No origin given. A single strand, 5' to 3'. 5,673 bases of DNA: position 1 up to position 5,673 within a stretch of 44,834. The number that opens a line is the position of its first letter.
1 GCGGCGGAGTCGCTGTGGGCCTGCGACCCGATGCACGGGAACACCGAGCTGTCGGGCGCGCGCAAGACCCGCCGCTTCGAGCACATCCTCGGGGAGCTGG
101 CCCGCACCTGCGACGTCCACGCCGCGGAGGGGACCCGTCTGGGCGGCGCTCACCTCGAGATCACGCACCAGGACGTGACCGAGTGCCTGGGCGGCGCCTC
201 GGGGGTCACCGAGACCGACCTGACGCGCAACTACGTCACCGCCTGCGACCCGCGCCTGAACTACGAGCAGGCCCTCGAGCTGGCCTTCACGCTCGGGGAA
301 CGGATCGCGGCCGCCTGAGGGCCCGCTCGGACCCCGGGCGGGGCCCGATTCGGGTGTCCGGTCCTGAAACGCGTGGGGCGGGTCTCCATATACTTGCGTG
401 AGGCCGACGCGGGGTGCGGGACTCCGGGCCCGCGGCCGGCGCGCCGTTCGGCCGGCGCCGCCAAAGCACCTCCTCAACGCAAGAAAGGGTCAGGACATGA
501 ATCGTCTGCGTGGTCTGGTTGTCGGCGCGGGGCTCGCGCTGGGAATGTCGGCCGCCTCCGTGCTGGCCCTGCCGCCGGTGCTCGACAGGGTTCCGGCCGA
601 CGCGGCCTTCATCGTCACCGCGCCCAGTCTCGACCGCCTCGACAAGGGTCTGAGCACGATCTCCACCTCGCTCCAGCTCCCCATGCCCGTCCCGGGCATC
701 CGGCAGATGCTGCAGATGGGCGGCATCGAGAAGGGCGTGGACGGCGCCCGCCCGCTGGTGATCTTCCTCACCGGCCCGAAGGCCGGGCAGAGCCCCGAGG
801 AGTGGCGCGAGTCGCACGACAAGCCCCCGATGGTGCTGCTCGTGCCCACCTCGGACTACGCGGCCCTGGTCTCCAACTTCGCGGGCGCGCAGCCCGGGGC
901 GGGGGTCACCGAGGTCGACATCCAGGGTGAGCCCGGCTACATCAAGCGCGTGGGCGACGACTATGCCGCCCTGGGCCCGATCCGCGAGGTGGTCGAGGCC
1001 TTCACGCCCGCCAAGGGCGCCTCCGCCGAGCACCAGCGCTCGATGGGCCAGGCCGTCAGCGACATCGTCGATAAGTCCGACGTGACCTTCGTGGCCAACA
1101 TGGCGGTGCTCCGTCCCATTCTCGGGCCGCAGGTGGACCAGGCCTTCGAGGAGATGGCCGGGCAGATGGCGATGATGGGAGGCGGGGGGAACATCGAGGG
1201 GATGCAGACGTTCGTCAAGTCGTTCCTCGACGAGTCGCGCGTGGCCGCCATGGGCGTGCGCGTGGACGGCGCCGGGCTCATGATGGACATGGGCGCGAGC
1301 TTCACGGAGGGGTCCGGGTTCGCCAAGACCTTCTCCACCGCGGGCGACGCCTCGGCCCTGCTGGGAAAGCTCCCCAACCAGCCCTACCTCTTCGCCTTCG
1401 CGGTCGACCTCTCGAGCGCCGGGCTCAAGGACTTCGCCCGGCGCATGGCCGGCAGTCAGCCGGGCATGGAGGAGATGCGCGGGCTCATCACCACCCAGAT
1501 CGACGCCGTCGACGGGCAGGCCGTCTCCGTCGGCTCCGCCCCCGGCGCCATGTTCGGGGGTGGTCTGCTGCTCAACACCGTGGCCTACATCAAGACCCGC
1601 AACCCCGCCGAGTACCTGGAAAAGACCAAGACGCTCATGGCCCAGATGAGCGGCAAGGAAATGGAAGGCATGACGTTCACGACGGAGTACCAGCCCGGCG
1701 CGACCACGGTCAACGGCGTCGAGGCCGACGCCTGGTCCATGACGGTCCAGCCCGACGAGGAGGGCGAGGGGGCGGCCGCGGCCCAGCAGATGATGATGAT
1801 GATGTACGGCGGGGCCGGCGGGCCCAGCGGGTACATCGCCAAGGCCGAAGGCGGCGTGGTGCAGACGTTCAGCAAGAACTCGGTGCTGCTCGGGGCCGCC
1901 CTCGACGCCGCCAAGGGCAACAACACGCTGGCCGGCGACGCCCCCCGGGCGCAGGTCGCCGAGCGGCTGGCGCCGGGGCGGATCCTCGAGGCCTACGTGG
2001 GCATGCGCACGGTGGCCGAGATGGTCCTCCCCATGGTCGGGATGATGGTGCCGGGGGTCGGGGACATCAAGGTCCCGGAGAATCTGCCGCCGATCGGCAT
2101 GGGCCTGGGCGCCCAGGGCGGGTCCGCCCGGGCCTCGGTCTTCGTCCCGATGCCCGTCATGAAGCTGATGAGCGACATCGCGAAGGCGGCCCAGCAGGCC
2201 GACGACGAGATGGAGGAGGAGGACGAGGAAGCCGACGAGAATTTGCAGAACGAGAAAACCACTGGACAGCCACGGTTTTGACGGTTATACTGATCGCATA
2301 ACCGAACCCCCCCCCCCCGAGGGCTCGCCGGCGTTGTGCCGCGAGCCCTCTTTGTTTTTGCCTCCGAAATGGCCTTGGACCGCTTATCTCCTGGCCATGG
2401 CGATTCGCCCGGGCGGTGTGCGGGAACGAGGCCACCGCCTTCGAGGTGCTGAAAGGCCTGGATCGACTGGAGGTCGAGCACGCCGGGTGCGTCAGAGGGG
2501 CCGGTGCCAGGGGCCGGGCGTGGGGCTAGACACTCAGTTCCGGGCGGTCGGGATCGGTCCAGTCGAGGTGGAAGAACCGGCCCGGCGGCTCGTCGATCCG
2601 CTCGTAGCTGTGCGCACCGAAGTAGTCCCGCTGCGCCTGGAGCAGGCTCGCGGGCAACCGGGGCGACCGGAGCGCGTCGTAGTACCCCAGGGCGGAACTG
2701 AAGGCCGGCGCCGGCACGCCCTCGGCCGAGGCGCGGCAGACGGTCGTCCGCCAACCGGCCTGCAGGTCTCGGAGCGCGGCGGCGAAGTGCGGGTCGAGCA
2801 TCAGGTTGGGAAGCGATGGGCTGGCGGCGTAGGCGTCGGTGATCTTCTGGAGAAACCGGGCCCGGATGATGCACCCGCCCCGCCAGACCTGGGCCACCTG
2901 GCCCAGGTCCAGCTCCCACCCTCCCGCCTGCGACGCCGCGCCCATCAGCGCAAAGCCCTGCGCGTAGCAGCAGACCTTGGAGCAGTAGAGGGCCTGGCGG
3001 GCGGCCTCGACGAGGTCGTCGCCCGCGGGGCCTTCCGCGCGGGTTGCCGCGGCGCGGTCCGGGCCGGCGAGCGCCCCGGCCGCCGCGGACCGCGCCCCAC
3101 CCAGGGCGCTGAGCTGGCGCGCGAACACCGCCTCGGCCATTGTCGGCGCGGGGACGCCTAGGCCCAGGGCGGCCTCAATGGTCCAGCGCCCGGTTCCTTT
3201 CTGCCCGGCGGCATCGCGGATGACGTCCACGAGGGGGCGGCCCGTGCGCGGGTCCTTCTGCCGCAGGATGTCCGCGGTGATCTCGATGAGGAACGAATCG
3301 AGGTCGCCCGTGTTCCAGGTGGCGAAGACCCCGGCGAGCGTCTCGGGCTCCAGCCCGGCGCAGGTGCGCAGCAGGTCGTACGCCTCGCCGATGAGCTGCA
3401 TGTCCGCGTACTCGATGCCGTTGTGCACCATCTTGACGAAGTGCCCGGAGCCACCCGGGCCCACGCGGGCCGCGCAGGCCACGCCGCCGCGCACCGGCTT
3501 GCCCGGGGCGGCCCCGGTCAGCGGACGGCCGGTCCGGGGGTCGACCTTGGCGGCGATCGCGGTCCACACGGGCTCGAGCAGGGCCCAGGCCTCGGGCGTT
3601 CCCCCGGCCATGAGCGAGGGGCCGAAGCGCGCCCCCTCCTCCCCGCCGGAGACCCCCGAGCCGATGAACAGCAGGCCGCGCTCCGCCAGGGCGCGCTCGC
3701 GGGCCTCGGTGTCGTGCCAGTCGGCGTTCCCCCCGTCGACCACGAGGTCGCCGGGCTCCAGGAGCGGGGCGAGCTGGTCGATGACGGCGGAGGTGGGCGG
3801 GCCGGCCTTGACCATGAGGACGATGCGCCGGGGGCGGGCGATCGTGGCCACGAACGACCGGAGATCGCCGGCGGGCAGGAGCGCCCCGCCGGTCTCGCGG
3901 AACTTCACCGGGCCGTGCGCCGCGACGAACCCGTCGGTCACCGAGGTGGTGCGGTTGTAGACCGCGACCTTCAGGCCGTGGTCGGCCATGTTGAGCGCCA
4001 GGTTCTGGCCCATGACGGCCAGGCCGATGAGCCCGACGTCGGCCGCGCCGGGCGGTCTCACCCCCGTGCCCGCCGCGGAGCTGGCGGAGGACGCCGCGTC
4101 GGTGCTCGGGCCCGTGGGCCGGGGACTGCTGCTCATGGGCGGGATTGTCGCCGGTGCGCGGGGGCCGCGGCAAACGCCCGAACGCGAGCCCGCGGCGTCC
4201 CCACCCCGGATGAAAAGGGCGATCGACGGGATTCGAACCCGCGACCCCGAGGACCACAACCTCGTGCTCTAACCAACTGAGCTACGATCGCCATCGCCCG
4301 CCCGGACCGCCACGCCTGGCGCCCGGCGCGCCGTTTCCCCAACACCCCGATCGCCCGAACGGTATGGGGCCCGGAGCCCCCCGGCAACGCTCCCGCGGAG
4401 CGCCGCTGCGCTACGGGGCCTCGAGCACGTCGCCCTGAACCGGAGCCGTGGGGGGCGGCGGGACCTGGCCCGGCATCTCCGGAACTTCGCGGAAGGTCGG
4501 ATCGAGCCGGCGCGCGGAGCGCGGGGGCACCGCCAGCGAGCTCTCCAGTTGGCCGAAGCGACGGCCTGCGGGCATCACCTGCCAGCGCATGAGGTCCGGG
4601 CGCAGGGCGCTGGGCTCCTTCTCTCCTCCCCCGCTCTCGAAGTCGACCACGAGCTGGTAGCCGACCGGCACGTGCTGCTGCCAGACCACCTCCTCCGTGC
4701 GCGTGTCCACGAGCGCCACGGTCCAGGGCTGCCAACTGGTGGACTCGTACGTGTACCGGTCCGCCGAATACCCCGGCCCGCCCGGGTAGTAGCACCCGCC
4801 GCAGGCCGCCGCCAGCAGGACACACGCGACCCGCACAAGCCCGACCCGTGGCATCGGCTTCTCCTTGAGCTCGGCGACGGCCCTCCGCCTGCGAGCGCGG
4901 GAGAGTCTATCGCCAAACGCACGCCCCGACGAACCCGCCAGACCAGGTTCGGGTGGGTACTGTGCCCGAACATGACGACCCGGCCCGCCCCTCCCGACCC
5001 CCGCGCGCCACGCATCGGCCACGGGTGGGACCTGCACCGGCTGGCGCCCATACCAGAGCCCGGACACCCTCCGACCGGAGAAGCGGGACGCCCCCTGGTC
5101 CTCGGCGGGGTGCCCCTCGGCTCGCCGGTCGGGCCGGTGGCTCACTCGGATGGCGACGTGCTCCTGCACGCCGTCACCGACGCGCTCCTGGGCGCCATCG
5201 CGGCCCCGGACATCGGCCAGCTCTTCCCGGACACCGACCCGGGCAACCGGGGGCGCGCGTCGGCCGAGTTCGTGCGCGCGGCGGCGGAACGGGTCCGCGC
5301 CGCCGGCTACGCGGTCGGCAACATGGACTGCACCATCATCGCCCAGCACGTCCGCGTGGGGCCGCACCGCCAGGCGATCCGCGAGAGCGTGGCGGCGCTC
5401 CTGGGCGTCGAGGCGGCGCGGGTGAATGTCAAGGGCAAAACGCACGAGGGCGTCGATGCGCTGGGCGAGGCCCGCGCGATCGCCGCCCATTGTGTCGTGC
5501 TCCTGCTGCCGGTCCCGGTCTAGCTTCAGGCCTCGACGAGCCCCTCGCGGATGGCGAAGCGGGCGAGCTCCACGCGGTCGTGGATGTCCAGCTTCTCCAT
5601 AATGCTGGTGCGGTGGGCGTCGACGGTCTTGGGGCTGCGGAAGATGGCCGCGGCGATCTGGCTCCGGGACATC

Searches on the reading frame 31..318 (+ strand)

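Call 58: search_protein_families(library=pfam, proteins=[window:31-318:+], max_evalue=0.001)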
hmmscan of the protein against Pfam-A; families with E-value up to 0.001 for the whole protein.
window:31-318:+ (95 aa): 1 family
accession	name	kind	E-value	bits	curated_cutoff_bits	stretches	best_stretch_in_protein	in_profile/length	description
PF01474.22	DAHP_synth_2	-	6.2e-34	117.7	27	1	1-88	349-437/438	Class-II DAHP synthetase family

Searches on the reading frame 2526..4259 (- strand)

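Call 58: search_protein_families(library=pfam, proteins=[window:2526-4259:-], max_evalue=0.001)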
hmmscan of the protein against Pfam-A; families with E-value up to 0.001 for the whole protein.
window:2526-4259:- (577 aa): 2 families
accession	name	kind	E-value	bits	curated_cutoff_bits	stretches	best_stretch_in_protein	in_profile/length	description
PF00393.24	6PGD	-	2.4e-120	401.8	27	1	272-567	1-290/290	6-phosphogluconate dehydrogenase, C-terminal domain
PF03446.21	NAD_binding_2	-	1.2e-43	149.3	21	1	74-240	1-157/161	NAD binding domain of 6-phosphogluconate dehydrogenase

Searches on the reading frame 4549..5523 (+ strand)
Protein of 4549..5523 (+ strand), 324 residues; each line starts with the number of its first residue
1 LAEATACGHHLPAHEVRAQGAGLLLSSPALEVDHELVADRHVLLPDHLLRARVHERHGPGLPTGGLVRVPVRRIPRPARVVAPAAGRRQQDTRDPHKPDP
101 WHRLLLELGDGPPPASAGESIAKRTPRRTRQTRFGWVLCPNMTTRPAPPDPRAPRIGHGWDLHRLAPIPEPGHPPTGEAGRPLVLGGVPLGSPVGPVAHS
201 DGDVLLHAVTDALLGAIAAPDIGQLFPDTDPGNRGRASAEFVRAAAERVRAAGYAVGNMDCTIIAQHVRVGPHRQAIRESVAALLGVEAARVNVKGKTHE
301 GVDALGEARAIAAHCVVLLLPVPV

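Call 58: search_protein_families(library=pfam, proteins=[window:4549-5523:+], max_evalue=0.001)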
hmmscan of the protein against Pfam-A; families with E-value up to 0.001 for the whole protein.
window:4549-5523:+ (324 aa): 1 family
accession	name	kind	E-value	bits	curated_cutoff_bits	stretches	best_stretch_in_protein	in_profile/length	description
PF02542.21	YgbB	-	5.4e-52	176.7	26.7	1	155-319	2-154/155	YgbB family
